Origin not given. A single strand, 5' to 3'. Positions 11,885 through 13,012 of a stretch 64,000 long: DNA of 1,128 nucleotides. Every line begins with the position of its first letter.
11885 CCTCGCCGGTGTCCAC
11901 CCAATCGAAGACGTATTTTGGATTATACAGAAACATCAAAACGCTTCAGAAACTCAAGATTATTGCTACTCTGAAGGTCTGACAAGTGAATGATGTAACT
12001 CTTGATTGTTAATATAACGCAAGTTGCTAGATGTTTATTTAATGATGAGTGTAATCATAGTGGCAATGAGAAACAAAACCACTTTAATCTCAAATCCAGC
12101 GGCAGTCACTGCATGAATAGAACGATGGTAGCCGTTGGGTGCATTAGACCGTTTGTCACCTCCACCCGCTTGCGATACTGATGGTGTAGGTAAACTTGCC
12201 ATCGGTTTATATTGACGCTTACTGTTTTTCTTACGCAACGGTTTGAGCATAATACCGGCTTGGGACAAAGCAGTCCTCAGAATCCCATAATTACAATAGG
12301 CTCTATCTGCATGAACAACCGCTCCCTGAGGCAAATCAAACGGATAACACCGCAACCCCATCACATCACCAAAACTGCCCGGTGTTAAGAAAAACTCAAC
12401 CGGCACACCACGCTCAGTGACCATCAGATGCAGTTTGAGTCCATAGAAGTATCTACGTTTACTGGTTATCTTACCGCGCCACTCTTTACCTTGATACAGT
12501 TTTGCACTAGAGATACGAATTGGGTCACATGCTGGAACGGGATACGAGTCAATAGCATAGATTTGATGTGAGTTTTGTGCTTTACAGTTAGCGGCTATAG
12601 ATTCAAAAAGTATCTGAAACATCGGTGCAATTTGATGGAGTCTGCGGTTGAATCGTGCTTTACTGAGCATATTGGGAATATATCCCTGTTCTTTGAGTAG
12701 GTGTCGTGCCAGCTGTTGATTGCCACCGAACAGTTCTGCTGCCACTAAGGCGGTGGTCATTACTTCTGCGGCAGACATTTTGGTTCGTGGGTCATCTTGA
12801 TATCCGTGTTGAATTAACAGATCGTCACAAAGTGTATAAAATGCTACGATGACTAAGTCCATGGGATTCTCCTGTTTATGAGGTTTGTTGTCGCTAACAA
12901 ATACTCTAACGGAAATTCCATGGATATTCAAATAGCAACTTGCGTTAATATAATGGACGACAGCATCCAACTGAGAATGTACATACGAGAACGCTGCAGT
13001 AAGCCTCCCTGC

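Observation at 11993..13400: REP/RAYT system in which the RAYT gene is frameshifted and truncated by an IS982-family insertion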

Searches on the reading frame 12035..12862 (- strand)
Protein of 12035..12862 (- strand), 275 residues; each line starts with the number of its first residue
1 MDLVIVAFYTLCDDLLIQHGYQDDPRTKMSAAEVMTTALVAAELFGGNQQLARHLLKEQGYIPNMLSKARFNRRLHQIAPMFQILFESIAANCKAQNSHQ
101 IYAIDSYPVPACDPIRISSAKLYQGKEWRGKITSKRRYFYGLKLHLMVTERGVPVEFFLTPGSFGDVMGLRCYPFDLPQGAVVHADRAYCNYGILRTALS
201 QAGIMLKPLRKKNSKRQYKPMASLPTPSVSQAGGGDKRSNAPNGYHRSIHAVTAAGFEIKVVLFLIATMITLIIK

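Call 8: search_protein_families(library=pfam, proteins=[window:12038-12862:-], max_evalue=0.01)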
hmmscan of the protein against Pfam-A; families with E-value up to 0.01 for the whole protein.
seq(275 aa): 2 families
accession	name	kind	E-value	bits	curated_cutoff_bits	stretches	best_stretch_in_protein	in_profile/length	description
PF13612.12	DDE_Tnp_1_3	-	8e-13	49.1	27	1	98-217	4-118/155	Transposase DDE domain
PF01609.27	DDE_Tnp_1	-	7.7e-09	36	23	1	98-217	3-113/200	Transposase DDE domain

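Call 17: search_protein_families(library=ncbifam, proteins=[window:12038-12862:-], max_evalue=0.01)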
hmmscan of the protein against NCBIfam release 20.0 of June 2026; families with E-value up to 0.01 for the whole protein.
seq(275 aa): 3 families
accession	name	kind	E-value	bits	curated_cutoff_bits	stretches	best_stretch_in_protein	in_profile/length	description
NF033520.1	transpos_IS982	equivalog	4.1e-40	137.9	130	1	30-219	1-191/243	IS982 family transposase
NF033580.1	transpos_IS5_3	equivalog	2.7e-08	33.7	110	1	80-216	72-207/258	IS5 family transposase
NF033592.1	transpos_IS4_1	equivalog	5.7e-07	29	115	1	28-210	25-207/332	IS4 family transposase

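Call 21: find_encoding_contigs(protein=window:12035-12862:-, flank=2500, max_places=10)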
Protein window:12035-12862:- (275 aa): no gene with exactly this product is on record in the collection.

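Call 38: find_homologous_proteins(query=window:12035-12862:-, max_evalue=1e-20)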
Query window:12035-12862:- (275 aa): 2084 proteins with E <= 1e-20 among 3031 candidates; the best 120 are listed.
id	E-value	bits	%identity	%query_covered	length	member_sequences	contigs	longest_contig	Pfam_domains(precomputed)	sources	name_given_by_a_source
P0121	1.6e-182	623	100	100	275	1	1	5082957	PF01609.28,PF13612.13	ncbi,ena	-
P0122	3.3e-153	527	89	100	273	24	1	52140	PF01609.28,PF13612.13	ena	-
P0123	9.5e-140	483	81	100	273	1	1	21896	PF01609.28,PF13612.13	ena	-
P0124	3.0e-138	478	80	100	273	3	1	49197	PF01609.28,PF13612.13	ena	-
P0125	3.8e-137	474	80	100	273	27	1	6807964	PF01609.28,PF13612.13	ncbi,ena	-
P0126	5.9e-137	473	79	100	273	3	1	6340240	PF01609.28,PF13612.13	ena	-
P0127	2.2e-136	471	79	100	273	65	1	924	PF01609.28,PF13612.13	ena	-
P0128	5.0e-136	470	79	100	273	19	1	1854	PF01609.28,PF13612.13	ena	-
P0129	1.1e-135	469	78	100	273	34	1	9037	PF01609.28,PF13612.13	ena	-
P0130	5.4e-134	464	79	100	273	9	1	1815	PF01609.28,PF13612.13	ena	-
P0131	5.3e-133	460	77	100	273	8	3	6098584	PF01609.28,PF13612.13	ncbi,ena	-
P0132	1.7e-128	446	78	95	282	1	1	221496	PF01609.28,PF13612.13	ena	-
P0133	7.1e-125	434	74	100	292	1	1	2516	PF01609.28,PF13612.13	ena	-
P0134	2.2e-121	422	72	99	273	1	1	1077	PF01609.28,PF13612.13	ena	-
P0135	1.4e-120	420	74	95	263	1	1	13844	PF01609.28,PF13612.13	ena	-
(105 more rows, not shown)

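Call 42: find_encoding_contigs(protein=P0121, flank=10000, max_places=6)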
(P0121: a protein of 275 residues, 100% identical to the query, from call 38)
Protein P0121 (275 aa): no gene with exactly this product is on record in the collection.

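Call 54: find_encoding_contigs(protein=P0122, flank=600, max_places=6)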
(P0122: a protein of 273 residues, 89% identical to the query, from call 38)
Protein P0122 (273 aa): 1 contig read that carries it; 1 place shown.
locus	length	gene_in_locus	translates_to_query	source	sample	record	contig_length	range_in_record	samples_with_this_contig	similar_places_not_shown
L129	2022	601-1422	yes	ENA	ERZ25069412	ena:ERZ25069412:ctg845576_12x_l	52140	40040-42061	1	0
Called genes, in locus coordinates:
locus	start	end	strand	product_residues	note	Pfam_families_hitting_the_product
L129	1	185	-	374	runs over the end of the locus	PF02746:MR_MLE_N, PF13378:MR_MLE_C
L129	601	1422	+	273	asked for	PF13612:DDE_Tnp_1_3, PF01609:DDE_Tnp_1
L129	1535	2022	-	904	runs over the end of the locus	PF04295:GD_AH_second, PF20629:GD_AH_C, PF04295:GD_AH_second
